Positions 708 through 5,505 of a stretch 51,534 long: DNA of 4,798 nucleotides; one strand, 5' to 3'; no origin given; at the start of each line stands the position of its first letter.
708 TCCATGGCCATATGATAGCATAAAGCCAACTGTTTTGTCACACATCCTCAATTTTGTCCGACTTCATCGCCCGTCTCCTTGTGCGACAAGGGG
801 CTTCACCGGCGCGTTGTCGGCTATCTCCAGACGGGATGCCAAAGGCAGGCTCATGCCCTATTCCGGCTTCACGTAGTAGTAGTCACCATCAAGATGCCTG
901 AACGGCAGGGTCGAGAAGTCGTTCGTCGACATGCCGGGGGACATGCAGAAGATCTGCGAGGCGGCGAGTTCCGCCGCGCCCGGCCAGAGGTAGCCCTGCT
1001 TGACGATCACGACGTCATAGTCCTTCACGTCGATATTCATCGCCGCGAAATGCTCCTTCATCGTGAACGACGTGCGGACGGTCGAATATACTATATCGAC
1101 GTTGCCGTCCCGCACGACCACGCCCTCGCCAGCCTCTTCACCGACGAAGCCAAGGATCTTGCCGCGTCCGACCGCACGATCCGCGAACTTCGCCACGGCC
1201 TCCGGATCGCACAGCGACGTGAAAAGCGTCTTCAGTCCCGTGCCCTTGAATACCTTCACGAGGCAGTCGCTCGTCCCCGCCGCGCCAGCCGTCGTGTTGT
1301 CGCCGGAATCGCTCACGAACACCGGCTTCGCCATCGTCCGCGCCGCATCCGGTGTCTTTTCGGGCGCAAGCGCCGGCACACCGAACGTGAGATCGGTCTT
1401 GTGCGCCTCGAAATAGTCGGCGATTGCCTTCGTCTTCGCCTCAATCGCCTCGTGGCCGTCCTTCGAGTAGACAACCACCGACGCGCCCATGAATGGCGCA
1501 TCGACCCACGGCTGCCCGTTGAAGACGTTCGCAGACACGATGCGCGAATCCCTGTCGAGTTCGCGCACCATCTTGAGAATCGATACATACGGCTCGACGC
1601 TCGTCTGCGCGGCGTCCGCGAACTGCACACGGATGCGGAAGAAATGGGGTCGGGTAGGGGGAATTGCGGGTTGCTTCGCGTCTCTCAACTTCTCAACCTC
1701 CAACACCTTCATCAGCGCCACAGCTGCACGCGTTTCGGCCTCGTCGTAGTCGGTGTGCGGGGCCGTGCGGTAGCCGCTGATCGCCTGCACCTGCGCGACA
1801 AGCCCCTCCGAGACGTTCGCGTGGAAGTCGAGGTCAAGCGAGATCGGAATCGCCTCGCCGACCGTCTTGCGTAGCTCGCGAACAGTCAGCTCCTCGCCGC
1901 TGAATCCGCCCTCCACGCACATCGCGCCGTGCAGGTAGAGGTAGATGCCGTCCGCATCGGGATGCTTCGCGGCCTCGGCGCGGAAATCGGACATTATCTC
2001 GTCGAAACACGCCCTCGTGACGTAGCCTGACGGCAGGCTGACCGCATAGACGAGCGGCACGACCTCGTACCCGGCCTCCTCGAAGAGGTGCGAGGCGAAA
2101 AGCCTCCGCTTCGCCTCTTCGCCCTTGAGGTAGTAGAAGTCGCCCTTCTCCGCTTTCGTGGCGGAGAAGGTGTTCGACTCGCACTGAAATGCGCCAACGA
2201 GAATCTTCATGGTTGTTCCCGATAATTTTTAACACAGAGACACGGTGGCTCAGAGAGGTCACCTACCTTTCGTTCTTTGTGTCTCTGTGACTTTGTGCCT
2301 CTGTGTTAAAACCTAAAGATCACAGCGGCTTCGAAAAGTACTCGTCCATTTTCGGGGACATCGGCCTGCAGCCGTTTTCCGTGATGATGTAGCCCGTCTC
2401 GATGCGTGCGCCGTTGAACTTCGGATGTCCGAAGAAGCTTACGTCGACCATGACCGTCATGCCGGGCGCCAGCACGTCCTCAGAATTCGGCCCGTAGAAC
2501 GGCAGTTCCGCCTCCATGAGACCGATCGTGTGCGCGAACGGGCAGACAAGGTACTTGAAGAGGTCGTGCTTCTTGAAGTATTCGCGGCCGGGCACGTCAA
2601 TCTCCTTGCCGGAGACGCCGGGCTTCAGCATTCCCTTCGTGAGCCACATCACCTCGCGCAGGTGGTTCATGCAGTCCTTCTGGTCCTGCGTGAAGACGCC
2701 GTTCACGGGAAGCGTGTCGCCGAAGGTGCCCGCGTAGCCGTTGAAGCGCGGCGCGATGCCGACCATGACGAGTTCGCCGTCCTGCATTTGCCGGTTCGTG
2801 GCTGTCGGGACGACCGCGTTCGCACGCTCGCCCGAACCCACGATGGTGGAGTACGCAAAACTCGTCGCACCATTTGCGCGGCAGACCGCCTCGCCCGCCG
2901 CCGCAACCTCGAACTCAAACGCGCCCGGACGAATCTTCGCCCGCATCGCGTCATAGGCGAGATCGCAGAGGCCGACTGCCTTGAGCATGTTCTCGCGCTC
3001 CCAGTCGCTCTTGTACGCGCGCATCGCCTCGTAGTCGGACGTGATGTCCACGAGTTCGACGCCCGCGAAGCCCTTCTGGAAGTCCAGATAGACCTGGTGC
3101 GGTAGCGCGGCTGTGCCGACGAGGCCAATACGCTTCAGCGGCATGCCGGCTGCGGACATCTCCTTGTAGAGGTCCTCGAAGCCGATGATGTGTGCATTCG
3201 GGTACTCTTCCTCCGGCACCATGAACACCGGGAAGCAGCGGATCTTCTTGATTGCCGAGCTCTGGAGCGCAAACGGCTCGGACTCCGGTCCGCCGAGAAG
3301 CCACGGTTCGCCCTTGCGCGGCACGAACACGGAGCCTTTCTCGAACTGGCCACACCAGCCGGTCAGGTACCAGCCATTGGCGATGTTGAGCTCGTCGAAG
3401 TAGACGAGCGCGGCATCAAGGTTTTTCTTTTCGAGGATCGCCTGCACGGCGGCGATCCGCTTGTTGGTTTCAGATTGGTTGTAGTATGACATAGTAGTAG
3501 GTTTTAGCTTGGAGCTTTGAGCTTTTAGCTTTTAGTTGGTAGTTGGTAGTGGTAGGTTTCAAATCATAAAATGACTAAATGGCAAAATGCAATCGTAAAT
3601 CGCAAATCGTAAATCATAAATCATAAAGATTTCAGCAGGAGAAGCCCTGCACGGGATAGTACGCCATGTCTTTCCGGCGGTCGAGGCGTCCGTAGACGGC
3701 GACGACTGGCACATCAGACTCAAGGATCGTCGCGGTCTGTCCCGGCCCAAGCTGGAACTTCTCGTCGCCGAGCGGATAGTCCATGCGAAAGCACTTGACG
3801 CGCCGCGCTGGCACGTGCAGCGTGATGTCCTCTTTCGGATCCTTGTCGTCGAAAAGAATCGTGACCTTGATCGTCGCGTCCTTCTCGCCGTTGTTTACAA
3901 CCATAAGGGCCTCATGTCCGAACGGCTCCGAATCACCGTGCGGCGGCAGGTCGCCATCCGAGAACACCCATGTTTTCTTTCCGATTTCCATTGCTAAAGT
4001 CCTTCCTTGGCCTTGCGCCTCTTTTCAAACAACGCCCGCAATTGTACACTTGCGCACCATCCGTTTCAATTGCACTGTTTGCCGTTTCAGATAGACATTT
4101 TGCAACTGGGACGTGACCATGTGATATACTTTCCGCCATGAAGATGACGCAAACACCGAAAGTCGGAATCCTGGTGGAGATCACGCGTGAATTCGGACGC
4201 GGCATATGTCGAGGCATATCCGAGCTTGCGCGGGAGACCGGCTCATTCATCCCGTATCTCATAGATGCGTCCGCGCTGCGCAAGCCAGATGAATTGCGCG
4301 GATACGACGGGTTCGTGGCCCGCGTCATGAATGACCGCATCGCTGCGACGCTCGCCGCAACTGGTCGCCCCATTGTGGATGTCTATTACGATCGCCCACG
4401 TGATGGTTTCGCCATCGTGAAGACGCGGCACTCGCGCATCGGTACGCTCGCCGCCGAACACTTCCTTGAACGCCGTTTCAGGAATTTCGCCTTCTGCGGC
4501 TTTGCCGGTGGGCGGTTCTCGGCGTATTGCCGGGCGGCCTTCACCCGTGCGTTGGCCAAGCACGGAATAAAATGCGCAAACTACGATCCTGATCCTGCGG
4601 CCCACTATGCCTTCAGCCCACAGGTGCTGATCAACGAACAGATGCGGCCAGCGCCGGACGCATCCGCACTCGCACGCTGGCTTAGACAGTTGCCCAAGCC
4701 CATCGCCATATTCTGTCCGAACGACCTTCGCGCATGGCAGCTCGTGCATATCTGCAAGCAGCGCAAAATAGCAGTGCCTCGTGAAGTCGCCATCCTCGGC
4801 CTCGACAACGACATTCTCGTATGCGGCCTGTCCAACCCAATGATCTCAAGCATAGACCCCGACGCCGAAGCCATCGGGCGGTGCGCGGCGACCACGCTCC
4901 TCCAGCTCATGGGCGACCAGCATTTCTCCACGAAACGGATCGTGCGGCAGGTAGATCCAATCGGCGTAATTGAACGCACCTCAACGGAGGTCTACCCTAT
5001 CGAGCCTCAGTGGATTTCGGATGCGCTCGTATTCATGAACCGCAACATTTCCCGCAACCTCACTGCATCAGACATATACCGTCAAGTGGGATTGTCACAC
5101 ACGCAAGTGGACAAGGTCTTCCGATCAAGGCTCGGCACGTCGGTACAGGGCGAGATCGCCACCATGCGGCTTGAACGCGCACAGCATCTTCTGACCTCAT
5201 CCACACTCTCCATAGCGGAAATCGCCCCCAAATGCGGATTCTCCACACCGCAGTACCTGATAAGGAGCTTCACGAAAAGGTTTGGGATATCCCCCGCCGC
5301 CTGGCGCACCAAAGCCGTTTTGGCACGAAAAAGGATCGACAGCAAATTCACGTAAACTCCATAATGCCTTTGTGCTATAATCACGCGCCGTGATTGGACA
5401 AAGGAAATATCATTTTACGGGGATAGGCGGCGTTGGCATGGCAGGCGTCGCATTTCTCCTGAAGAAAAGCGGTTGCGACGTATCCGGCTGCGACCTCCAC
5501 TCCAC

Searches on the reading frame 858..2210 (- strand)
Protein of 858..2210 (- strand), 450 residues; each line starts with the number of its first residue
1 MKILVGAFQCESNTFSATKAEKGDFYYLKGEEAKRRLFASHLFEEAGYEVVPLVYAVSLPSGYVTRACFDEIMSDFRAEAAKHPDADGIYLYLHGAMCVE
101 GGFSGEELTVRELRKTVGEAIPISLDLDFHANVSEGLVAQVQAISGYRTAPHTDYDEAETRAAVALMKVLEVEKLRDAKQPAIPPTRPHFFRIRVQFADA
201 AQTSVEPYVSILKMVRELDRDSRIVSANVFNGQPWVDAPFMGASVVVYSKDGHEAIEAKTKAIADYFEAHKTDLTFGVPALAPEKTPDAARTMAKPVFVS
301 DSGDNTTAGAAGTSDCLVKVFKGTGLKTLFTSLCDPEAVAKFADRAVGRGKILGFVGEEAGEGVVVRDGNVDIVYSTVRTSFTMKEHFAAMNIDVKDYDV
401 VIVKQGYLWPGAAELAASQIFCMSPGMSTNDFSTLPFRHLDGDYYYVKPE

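Call 67: search_protein_families(library=pfam, proteins=[window:858-2210:-], max_evalue=0.0001)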
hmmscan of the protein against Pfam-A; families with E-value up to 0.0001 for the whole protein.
window:858-2210:- (450 aa): 2 families
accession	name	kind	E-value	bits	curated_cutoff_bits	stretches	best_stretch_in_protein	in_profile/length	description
PF07364.17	DUF1485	-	5.6e-64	216.6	22.8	1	2-285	1-284/290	Metallopeptidase family M81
PF07171.17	MlrC_C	-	4.6e-23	82.8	27.2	2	359-439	97-178/178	MlrC C-terminus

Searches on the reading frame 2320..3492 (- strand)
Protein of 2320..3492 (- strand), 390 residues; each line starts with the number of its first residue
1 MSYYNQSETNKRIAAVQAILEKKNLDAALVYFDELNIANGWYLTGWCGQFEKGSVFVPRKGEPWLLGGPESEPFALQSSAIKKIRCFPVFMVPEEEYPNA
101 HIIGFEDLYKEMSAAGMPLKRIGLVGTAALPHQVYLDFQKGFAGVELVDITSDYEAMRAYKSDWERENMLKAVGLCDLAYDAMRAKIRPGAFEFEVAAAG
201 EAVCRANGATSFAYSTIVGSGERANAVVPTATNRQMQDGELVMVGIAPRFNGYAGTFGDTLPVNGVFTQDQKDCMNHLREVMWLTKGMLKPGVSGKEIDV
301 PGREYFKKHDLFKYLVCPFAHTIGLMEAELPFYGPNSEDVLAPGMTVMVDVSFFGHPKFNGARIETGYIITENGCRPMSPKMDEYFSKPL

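Call 12: search_protein_families(library=pfam, proteins=[window:2320-3492:-], max_evalue=0.01)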
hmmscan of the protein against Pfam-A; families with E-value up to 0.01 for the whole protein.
window:2320-3492:- (390 aa): 2 families
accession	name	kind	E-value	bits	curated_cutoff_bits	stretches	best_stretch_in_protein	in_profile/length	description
PF00557.29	Peptidase_M24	-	9.9e-34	117.4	23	1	167-372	1-208/208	Metallopeptidase family M24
PF01321.24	Creatinase_N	-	8.9e-10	39.6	22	1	12-159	1-127/128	Creatinase/Prolidase N-terminal domain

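Call 33: find_encoding_contigs(protein=window:2320-3492:-, flank=3000, max_places=10)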
Protein window:2320-3492:- (390 aa): no gene with exactly this product is on record in the collection.

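Call 48: find_homologous_proteins(query=window:2320-3492:-, max_evalue=1e-100)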
Query window:2320-3492:- (390 aa): 1612 proteins with E <= 1e-100 among 8000 candidates; the best 120 are listed.
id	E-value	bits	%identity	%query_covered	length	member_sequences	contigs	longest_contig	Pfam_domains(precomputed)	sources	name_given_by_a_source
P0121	3.0e-254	861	93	100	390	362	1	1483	PF01321.25,PF00557.30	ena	-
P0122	2.5e-215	733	79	100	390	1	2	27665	PF01321.25,PF00557.30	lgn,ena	-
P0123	6.4e-215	732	79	100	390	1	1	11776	PF01321.25,PF00557.30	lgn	-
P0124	8.4e-213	725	79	100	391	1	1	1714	PF00557.30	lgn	-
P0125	3.6e-211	720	77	100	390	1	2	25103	PF01321.25,PF00557.30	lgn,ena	-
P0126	2.7e-209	713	77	100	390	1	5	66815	PF01321.25,PF00557.30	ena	-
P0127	1.0e-208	712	77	100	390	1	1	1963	PF01321.25,PF00557.30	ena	-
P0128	3.5e-208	710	78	99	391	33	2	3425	PF01321.25,PF00557.30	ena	-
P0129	4.5e-208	709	78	99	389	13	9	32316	PF01321.25,PF00557.30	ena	-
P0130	4.1e-206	703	77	100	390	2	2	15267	PF01321.25,PF00557.30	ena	-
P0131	1.8e-205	701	77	100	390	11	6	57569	PF01321.25,PF00557.30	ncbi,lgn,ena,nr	ncbi:MAG TPA: hypothetical protein DIW17_13245 [Clostridiales bacterium]|nr:Xaa-Pro peptidase family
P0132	4.2e-205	700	77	99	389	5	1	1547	PF01321.25,PF00557.30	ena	-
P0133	9.5e-205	698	77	99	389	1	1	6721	PF01321.25,PF00557.30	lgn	-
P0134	3.1e-204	697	76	99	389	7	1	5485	PF01321.25,PF00557.30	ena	-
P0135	6.9e-204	696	76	99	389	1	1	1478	PF01321.25,PF00557.30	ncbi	-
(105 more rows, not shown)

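Call 49: find_encoding_contigs(protein=P0121, flank=3000, max_places=10)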
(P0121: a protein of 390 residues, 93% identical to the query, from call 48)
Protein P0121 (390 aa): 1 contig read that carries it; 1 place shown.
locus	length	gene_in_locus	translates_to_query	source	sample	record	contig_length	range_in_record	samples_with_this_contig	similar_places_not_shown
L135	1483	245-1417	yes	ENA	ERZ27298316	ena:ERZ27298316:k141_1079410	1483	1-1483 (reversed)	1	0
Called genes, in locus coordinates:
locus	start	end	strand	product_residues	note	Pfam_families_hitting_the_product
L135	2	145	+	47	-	?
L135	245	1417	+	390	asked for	PF01321:Creatinase_N, PF00557:Peptidase_M24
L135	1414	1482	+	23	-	?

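Call 50: find_encoding_contigs(protein=P0122, flank=10000, max_places=4)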
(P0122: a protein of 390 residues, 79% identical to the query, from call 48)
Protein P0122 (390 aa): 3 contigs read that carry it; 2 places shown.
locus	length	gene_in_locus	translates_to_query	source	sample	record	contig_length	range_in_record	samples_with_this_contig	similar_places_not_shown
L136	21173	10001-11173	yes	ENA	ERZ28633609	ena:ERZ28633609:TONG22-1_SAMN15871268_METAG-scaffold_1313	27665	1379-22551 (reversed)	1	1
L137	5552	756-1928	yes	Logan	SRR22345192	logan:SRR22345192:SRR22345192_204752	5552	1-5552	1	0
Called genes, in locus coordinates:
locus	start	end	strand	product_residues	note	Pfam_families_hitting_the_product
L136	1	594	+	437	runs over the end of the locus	PF00595:PDZ (faint), PF13180:PDZ_2 (weak), PF17820:PDZ_6, PF19238:Radical_SAM_2, PF04055:Radical_SAM (weak), PF04459:DUF512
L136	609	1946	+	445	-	PF00009:GTP_EFTU, PF01926:MMR_HSR1, PF02421:FeoB_N, PF00009:GTP_EFTU, PF00350:Dynamin_N (weak), PF01926:MMR_HSR1, PF02421:FeoB_N, PF14714:KH_dom-like, +4 more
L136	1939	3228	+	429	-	PF01018:GTP1_OBG, PF03193:RsgA_GTPase (faint), PF00071:Ras (faint), PF01926:MMR_HSR1, PF02421:FeoB_N (weak), PF09269:DUF1967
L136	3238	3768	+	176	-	PF00719:Pyrophosphatase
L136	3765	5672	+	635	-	PF00728:Glyco_hydro_20, PF18088:Glyco_H_20C_C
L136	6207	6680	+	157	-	-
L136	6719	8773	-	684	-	PF01120:Alpha_L_fucos, PF14871:GHL6, PF02638:GHL10, PF02449:Glyco_hydro_42 (faint), PF08532:Glyco_hydro_42M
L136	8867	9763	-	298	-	PF02311:AraC_binding, PF07883:Cupin_2 (weak), PF00165:HTH_AraC, PF12833:HTH_18, PF00165:HTH_AraC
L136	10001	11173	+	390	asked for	PF01321:Creatinase_N (weak), PF00557:Peptidase_M24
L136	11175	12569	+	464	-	PF07364:DUF1485, PF07171:MlrC_C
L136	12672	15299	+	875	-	PF00690:Cation_ATPase_N (weak), PF00122:E1-E2_ATPase, PF00702:Hydrolase, PF13246:Cation_ATPase (weak), PF00689:Cation_ATPase_C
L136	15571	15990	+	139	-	PF01957:NfeD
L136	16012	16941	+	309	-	PF01145:Band_7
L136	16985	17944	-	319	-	PF05448:AXE1, PF02129:Peptidase_S15 (faint), PF12146:Hydrolase_4 (faint), PF00326:Peptidase_S9 (weak)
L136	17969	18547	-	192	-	PF06962:rRNA_methylase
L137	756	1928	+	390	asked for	PF01321:Creatinase_N (weak), PF00557:Peptidase_M24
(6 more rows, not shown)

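Call 51: find_encoding_contigs(protein=P0126, flank=10000, max_places=4)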
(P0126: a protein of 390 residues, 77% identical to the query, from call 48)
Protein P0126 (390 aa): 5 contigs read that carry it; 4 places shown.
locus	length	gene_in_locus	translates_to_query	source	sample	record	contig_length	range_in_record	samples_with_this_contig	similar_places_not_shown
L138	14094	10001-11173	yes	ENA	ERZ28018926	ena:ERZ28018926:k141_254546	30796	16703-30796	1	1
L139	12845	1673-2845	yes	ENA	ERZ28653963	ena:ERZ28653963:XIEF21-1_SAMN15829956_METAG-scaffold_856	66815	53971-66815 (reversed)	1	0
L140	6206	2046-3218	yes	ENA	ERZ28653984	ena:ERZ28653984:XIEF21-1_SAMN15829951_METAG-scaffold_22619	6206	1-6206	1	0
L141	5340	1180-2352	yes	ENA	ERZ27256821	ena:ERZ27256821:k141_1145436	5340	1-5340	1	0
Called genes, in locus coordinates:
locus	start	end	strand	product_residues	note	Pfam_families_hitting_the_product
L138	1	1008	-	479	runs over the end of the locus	PF00224:PK, PF02887:PK_C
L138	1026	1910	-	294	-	-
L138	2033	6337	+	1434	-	PF01548:DEDD_Tnp_IS110 (faint), PF01869:BcrAD_BadFG, PF09989:DUF2229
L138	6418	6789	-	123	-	PF07100:ASRT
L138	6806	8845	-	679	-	PF01120:Alpha_L_fucos, PF14871:GHL6, PF08532:Glyco_hydro_42M, PF22369:GLMA_2nd (weak)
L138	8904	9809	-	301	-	PF02311:AraC_binding, PF07883:Cupin_2, PF00165:HTH_AraC, PF12833:HTH_18, PF00165:HTH_AraC (weak)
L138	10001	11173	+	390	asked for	PF01321:Creatinase_N (weak), PF00557:Peptidase_M24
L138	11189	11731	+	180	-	PF07364:DUF1485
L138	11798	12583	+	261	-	PF07171:MlrC_C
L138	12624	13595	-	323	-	PF14486:DUF4432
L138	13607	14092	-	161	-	?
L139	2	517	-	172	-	?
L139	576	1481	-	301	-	PF02311:AraC_binding, PF07883:Cupin_2, PF00165:HTH_AraC, PF12833:HTH_18, PF00165:HTH_AraC (weak)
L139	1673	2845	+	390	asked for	PF01321:Creatinase_N (weak), PF00557:Peptidase_M24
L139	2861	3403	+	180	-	PF07364:DUF1485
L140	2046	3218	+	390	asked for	PF01321:Creatinase_N (weak), PF00557:Peptidase_M24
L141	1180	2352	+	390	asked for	PF01321:Creatinase_N (weak), PF00557:Peptidase_M24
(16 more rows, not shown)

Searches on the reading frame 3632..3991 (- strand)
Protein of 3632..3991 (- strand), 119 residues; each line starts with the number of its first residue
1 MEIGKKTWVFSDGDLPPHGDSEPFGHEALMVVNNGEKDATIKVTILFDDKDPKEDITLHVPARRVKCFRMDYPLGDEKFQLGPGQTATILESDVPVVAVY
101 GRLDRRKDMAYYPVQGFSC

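Call 45: search_protein_families(library=pfam, proteins=[window:3632-3991:-], max_evalue=0.001)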
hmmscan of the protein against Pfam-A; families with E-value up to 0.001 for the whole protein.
window:3632-3991:- (119 aa): 1 family
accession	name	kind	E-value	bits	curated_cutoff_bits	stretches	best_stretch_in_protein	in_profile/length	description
PF07100.16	ASRT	-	5.9e-21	75.1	25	1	3-108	1-108/119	Anabaena sensory rhodopsin transducer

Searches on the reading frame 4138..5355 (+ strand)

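Call 12: search_protein_families(library=pfam, proteins=[window:4138-5355:+], max_evalue=0.01)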
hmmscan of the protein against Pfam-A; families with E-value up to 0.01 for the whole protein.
window:4138-5355:+ (405 aa): 3 families
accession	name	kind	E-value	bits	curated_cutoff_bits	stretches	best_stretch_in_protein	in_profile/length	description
PF13377.12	Peripla_BP_3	-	4.1e-30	105.5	26.5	1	106-283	1-167/167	Periplasmic binding protein-like domain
PF12833.13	HTH_18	-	6.6e-19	68.4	33.6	1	315-391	3-79/80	Helix-turn-helix domain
PF00165.29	HTH_AraC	-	3e-10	40.4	26.6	1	354-391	6-42/42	Bacterial regulatory helix-turn-helix proteins, AraC family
